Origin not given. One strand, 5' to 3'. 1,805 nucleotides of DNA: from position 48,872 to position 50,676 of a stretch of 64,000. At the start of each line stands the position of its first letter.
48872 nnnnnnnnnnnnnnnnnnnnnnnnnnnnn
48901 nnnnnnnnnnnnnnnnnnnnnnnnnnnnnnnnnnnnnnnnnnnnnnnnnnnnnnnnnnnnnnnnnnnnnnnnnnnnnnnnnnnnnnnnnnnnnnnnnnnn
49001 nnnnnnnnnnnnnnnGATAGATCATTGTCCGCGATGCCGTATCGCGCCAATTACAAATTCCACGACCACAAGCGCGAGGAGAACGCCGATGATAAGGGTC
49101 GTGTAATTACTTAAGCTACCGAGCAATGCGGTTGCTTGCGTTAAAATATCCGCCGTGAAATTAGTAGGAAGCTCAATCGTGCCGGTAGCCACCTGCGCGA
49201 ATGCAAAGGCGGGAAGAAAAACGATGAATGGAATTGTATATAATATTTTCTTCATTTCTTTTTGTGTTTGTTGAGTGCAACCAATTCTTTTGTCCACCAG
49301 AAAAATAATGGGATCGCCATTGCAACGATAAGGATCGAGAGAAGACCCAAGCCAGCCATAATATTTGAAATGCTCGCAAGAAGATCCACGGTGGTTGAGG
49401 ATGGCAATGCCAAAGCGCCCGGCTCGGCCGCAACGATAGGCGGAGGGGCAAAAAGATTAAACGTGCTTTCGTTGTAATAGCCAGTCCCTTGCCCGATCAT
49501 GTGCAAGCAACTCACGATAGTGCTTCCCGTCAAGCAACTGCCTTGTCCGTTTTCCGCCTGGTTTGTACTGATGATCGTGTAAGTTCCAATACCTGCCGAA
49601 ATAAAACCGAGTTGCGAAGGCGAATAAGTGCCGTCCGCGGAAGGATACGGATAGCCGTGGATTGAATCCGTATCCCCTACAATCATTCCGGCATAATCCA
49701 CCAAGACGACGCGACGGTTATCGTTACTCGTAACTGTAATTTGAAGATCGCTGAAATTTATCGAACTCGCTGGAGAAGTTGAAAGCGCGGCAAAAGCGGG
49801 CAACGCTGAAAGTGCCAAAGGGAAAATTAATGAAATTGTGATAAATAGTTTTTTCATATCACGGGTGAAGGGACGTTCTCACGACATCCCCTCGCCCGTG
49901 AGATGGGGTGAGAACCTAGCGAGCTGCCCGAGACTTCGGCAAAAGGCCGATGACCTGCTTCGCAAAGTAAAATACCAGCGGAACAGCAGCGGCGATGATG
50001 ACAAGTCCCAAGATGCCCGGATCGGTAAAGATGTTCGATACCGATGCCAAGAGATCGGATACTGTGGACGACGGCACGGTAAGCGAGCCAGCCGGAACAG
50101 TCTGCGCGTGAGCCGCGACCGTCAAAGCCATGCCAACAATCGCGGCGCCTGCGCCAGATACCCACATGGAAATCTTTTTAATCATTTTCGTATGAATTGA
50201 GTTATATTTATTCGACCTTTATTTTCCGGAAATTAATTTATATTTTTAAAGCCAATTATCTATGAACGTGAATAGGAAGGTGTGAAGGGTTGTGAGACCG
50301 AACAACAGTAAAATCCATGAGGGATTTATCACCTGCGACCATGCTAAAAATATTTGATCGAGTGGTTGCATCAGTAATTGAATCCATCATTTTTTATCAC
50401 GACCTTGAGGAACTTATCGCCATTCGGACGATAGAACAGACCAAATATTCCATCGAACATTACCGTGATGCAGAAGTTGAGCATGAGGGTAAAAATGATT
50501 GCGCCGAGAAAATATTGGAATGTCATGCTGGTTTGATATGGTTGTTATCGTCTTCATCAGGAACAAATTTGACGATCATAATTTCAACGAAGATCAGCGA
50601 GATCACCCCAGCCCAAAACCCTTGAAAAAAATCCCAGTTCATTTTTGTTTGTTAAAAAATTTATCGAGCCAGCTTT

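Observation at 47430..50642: Filamentous-phage-like structural array of tiny hydrophobic ORFs, coat-like proteins and anchor-sharing secreted proteins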

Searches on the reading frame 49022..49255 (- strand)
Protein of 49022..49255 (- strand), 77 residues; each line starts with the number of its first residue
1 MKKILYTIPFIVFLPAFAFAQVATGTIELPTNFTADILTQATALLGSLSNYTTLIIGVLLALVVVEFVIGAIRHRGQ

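Call 5: search_protein_families(library=pfam, max_evalue=0.1, proteins=[window:49022-49255:-])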
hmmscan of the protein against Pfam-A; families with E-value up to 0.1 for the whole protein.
window:49022-49255:- (77 aa): 0 families

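Call 6: search_protein_families(library=phrogs, max_evalue=0.1, proteins=[window:49022-49255:-])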
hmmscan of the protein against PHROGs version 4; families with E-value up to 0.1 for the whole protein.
window:49022-49255:- (77 aa): 2 families
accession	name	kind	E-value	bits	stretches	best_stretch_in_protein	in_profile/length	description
phrog_2238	-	unknown function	0.011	17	1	19-73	22-70/72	-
phrog_1109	-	moron, auxiliary metabolic gene and host takeover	0.046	14.8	1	11-74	19-80/82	core encoded pilin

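Call 101: search_protein_families(library=phrogs, alignment_id=A7, max_evalue=0.1)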
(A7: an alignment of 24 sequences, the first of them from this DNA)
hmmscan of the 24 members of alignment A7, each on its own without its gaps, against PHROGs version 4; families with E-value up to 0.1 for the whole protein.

A. member 1, seq(77 aa): 2 families
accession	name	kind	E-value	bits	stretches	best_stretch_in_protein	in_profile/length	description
phrog_2238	-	unknown function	0.011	17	1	19-73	22-70/72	-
phrog_1109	-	moron, auxiliary metabolic gene and host takeover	0.046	14.8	1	11-74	19-80/82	core encoded pilin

B. families by the number of members that match (of 24 scanned): 11 families
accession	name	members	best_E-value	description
phrog_10121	-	2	0.022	-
phrog_9260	-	1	0.00021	-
phrog_34972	-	1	0.0067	-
phrog_1646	-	1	0.0077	major coat protein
phrog_2238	-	1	0.011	-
phrog_24278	-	1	0.028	membrane protein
phrog_31729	-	1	0.032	-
phrog_1109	-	1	0.046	core encoded pilin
phrog_22369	-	1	0.053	-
phrog_1242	-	1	0.062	minor head protein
phrog_29866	-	1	0.081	-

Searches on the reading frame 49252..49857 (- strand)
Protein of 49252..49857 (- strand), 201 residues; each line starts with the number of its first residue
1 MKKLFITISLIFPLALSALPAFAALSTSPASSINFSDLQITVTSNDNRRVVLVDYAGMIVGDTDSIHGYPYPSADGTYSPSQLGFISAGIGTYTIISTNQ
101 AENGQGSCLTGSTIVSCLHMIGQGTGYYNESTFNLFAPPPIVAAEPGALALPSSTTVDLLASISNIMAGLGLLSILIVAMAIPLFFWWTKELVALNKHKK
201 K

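Call 5: search_protein_families(library=pfam, max_evalue=0.1, proteins=[window:49252-49857:-])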
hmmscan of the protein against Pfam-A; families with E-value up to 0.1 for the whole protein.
window:49252-49857:- (201 aa): 0 families

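Call 6: search_protein_families(library=phrogs, max_evalue=0.1, proteins=[window:49252-49857:-])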
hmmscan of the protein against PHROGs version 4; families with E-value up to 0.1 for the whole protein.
window:49252-49857:- (201 aa): 0 families

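Call 11: find_homologous_proteins(query=window:49252-49857:-, max_evalue=0.01)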
Query window:49252-49857:- (201 aa): 24 proteins with E <= 0.01 among 646 candidates.
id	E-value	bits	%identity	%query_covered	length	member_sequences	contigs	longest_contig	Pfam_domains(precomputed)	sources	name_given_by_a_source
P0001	2.0e-121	421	97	100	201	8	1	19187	-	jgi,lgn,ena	-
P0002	6.3e-88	312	70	100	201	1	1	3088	-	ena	-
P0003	7.2e-88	311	69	100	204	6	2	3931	-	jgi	jgi:hypothetical protein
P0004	9.9e-87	308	70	100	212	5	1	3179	-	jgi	jgi:hypothetical protein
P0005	2.2e-85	303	67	99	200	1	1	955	-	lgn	-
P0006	1.1e-83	298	66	99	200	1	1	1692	-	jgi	-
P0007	1.3e-82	294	68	100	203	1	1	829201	-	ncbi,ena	-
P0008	6.9e-82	292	66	100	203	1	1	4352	-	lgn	-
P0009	1.3e-80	288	68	100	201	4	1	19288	-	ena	-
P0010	1.5e-80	288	66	100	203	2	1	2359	-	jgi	jgi:hypothetical protein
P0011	1.7e-80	287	66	100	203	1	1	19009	-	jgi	jgi:hypothetical protein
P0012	2.3e-80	287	65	100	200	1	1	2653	-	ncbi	-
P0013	9.6e-80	285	65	100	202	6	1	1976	-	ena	-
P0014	5.1e-77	276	63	100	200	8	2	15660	-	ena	-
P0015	6.6e-77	276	65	100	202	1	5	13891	-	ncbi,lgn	-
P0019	1.3e-74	268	63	100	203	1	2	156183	-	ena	-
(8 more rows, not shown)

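Call 13: find_encoding_contigs(protein=P0007, flank=10000, max_places=2)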
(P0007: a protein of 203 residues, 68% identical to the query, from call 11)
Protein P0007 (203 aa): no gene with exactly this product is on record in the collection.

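Call 14: find_encoding_contigs(protein=P0019, flank=10000, max_places=2)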
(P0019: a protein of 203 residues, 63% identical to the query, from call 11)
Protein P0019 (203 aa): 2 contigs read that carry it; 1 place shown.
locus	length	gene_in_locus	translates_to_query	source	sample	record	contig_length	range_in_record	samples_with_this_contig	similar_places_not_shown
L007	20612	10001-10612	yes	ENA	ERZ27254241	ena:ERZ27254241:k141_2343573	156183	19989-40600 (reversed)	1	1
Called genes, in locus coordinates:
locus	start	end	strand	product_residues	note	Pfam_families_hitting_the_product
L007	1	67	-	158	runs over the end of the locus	PF00380:Ribosomal_S9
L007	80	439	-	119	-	PF00572:Ribosomal_L13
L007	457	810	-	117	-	PF01196:Ribosomal_L17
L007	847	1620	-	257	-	PF01193:RNA_pol_L, PF01000:RNA_pol_A_bac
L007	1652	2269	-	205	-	PF00163:Ribosomal_S4, PF01479:S4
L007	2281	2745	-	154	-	PF00411:Ribosomal_S11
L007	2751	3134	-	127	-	PF00416:Ribosomal_S13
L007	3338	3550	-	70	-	PF01176:eIF-1a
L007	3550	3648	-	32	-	-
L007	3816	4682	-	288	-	PF02498:Bro-N (weak)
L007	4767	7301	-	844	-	PF00690:Cation_ATPase_N, PF00122:E1-E2_ATPase, PF00702:Hydrolase, PF13246:Cation_ATPase, PF00689:Cation_ATPase_C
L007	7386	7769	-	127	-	-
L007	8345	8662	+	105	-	-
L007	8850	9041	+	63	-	-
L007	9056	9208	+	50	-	-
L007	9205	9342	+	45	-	-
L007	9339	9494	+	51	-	-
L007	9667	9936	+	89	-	-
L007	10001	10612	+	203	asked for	-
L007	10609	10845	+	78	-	-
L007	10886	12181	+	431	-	-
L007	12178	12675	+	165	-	-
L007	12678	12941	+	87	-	-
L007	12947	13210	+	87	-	-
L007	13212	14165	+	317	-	PF00145:DNA_methylase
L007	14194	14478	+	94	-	-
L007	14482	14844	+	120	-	-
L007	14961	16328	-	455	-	-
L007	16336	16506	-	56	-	-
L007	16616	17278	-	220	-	-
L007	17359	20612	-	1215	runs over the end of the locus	-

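Call 18: find_related_loci(query=A1, collection=genome_contigs, flank=10000)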
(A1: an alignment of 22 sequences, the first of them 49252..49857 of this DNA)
Query A1 (201 aa) in genome_contigs; peptide patterns used: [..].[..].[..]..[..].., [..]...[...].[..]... (x = any residue, [..] = any of these).
519 stretches matched a pattern; 3 encode a relative of the query (tblastn E <= 1e-3); 3 distinct loci.
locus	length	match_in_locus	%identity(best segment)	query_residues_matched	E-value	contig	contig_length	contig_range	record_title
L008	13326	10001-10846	66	1-201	1e-84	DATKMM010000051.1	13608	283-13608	MAG TPA_asm: Candidatus Paceibacterota bacterium isolate SMAG_U14711 k141_3305631, whole genome shotgun sequence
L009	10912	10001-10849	63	1-200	2e-84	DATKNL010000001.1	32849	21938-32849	MAG TPA_asm: Candidatus Paceibacterota bacterium isolate SMAG_U14736 k141_409743, whole genome shotgun sequence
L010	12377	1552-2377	65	1-200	4e-83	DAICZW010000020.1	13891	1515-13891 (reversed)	MAG TPA_asm: bacterium isolate clean1826 NODE_20_length_13891_cov_5.283408, whole genome shotgun sequence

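Call 19: find_related_loci(query=A1, collection=viral_contigs, flank=10000)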
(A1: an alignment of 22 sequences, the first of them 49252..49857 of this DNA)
Query A1 (201 aa) in viral_contigs; peptide patterns used: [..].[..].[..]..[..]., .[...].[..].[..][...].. (x = any residue, [..] = any of these).
79 stretches matched a pattern, but none encodes a relative of the query by tblastn (E <= 1e-3).

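Call 24: search_protein_families(library=pfam, max_evalue=0.01, proteins=[L010:5764-7881:+, L010:7992-8288:+, L010:8292-8654:+, L010:8743-9153:+, L010:9247-10035:+, L010:10051-10743:+, L010:10752-11390:+, L010:11420-11992:+, L010:11725-12093:+, L010:4247-4570:+])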
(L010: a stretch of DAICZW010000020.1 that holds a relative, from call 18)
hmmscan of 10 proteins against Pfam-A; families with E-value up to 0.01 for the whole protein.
L010:5764-7881:+ (705 aa): 4 families
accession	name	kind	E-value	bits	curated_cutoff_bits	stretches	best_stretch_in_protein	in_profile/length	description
PF00122.25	E1-E2_ATPase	-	4e-51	173.6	28.1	1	196-376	1-181/181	E1-E2 ATPase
PF00702.32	Hydrolase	-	1.3e-35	124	26.4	1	392-606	1-191/191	haloacid dehalogenase-like hydrolase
PF19335.5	HMBD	-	1.3e-09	38.3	23.6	1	10-36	2-28/28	Heavy metal binding domain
PF08282.18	Hydrolase_3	-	3.7e-05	24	20.9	1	580-630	197-247/255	haloacid dehalogenase-like hydrolase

L010:7992-8288:+ (98 aa): 0 families

L010:8292-8654:+ (120 aa): 0 families

L010:8743-9153:+ (136 aa): 0 families

L010:9247-10035:+ (262 aa): 3 families
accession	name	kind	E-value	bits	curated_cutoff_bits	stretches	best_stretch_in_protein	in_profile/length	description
PF13462.12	Thioredoxin_4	-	5.9e-37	127.8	23.2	1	85-257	5-165/165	Thioredoxin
PF01323.26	DSBA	-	2.8e-15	57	25.6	1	96-255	1-190/191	DSBA-like thioredoxin domain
PF13098.12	Thioredoxin_2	-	9.2e-06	26.4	27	1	96-254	8-103/104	Thioredoxin-like domain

L010:10051-10743:+ (230 aa): 0 families

L010:10752-11390:+ (212 aa): 0 families

L010:11420-11992:+ (190 aa): 0 families

L010:11725-12093:+ (122 aa): 0 families

L010:4247-4570:+ (107 aa): 0 families

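Call 25: search_protein_families(library=pfam, max_evalue=0.01, proteins=[L007:12178-12675:+, L007:14194-14478:+, L007:14482-14844:+, L007:14961-16328:-, L007:16616-17278:-, L007:7386-7769:-, L007:3816-4682:-])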
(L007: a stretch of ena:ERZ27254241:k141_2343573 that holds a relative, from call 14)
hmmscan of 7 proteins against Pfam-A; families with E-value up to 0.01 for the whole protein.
L007:12178-12675:+ (165 aa): 1 family
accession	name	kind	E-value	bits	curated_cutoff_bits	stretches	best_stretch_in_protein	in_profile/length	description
PF07669.17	Eco57I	-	0.0064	17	25.3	1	71-90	73-92/171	Eco57I restriction-modification methylase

L007:14194-14478:+ (94 aa): 0 families

L007:14482-14844:+ (120 aa): 0 families

L007:14961-16328:- (455 aa): 0 families

L007:16616-17278:- (220 aa): 1 family
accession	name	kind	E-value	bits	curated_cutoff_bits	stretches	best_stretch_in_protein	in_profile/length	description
PF13365.12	Trypsin_2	-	0.0024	19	27.6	0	102-190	40-144/144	Trypsin-like peptidase domain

L007:7386-7769:- (127 aa): 0 families

L007:3816-4682:- (288 aa): 1 family
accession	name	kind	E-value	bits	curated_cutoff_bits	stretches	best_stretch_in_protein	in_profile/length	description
PF02498.22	Bro-N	-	1.2e-07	32.7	25.6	1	78-172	5-92/96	BRO family, N-terminal domain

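Call 91: predict_structure(alignment_id=A1)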
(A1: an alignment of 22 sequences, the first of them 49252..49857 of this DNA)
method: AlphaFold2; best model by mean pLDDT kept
length: 201 residues; sequences in the alignment: 22
mean_pLDDT: 72.5   pTM: 0.56
mean pLDDT of the five models: 72.5, 72.4, 70.6, 70.1, 69.2
residues with pLDDT >= 90: 55; 70-90: 69; 50-70: 31; < 50: 46
segments of 3 or more residues with pLDDT < 50: 12-23, 142-171, 199-201
pLDDT, mean of each block of 10 residues (from residue 1): 52 42 60 86 82 94 92 88 90 91 92 95 88 78 44 40 41 63 75 59 39
secondary structure, 60 per line:
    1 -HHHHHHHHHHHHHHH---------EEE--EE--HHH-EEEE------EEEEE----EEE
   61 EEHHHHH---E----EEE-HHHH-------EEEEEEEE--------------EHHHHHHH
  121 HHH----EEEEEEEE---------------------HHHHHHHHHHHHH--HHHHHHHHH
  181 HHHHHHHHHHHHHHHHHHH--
elements in order: H2-16 E26-28 E39-42 E49-53 E58-62 H63-67 E76-78 H80-83 E91-98 H114-123 E128-135 H157-169 H172-199

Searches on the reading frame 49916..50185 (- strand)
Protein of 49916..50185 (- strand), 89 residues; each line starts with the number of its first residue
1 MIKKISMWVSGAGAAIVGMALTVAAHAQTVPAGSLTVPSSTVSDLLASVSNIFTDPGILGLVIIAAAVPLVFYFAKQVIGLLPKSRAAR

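Call 5: search_protein_families(library=pfam, max_evalue=0.1, proteins=[window:49916-50185:-])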
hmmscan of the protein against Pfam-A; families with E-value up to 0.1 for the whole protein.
window:49916-50185:- (89 aa): 0 families

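Call 6: search_protein_families(library=phrogs, max_evalue=0.1, proteins=[window:49916-50185:-])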
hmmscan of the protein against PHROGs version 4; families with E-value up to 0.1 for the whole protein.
window:49916-50185:- (89 aa): 0 families

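Call 26: find_homologous_proteins(query=window:49916-50185:-, max_evalue=0.1)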
Query window:49916-50185:- (89 aa): 35 proteins with E <= 0.1 among 48 candidates.
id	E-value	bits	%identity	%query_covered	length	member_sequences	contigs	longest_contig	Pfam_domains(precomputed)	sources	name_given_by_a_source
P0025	4.8e-46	172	100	100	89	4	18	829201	-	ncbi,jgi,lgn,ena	-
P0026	1.6e-41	157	89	100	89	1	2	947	-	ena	-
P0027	3.6e-41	156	90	98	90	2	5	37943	-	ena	-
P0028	2.8e-40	154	84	100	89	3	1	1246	-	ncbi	-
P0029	3.5e-40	153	83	98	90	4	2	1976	-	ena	-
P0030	5.2e-40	153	84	98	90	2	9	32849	-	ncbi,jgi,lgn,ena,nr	ncbi:MAG TPA: hypothetical protein VMT99_00155 [Candidatus Paceibacterota bacterium]|nr:hypothetical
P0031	7.2e-40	152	89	98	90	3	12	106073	-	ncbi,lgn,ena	-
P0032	4.8e-39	150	86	98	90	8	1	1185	-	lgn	-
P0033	6.3e-39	149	85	98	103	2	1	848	-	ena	-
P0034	3.0e-38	147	83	97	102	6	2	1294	-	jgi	jgi:hypothetical protein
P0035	3.7e-38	147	82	98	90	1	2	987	-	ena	-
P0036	6.1e-38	146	84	98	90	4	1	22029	-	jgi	jgi:hypothetical protein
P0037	7.9e-38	146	78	100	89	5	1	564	-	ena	-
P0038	1.1e-37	145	80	98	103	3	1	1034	-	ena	-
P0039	1.7e-37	145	82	98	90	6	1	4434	-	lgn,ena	-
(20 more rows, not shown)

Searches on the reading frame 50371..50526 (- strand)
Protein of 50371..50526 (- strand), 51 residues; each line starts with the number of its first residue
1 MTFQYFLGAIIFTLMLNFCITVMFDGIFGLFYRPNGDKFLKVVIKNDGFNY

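Call 5: search_protein_families(library=pfam, max_evalue=0.1, proteins=[window:50371-50526:-])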
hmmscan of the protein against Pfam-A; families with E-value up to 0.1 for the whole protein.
window:50371-50526:- (51 aa): 0 families

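Call 6: search_protein_families(library=phrogs, max_evalue=0.1, proteins=[window:50371-50526:-])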
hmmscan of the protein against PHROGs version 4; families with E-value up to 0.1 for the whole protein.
window:50371-50526:- (51 aa): 1 family
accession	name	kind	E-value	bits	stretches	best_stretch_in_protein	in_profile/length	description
phrog_29849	-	unknown function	0.014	16.8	1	1-32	16-47/71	-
